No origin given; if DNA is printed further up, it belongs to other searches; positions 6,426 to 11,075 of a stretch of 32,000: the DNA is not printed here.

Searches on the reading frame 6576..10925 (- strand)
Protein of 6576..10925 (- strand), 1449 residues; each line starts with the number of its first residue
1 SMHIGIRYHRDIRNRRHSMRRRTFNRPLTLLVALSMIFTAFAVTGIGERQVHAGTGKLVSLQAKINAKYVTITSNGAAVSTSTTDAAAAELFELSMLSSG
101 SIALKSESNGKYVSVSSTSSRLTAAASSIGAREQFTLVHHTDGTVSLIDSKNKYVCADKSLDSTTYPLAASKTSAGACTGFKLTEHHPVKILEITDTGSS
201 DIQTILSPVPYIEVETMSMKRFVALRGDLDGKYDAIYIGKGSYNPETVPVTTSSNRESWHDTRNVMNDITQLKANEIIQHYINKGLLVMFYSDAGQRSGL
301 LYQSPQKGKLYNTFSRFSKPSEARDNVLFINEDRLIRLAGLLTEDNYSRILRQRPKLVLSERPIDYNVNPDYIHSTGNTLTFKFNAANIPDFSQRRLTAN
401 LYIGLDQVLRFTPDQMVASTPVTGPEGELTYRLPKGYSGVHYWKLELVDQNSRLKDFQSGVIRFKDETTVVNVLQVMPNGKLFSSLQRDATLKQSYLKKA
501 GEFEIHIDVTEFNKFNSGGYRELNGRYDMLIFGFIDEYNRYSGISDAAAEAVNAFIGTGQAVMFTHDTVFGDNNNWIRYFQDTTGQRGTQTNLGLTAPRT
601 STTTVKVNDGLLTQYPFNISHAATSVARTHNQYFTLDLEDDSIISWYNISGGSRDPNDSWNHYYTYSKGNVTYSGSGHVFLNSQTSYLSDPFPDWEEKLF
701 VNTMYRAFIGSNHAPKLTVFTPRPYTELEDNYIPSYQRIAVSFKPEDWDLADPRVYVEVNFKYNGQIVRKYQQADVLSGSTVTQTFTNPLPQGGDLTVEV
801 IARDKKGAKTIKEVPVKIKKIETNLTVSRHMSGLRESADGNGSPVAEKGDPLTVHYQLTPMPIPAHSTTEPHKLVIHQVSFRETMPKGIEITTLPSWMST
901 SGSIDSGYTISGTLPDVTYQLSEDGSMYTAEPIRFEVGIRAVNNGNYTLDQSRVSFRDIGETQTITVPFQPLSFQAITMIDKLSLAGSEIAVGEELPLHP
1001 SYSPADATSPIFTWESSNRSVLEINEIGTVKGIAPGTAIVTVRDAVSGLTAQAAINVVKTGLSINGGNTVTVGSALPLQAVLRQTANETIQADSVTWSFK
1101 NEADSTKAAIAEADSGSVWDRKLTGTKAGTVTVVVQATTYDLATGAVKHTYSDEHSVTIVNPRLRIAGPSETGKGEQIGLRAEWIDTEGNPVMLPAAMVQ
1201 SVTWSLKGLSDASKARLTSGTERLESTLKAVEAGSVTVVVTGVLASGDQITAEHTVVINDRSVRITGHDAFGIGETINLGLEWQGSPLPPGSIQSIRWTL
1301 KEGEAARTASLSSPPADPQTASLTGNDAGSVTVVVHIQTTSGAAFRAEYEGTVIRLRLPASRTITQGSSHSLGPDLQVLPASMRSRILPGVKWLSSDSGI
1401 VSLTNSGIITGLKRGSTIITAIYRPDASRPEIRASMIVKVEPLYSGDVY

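Call 8: search_protein_families(library=pfam, proteins=[window:6576-10925:-], max_evalue=0.001)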
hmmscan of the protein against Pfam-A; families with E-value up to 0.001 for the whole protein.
window:6576-10925:- (1449 aa): 4 families
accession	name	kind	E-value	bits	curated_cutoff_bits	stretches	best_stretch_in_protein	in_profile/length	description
PF16480.10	DUF5057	-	9.8e-21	75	27.9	1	426-567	206-378/378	Domain of unknown function (DUF5057)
PF06229.18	FRG1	-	6.4e-09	36.3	27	1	87-162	25-97/189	FRG1-like domain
PF02368.24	Big_2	-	1.3e-08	35.1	22.8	1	990-1044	14-68/79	Bacterial Ig-like domain (group 2)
PF06268.19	Fascin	-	2.3e-07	31.4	23.1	1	66-137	42-108/108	Fascin domain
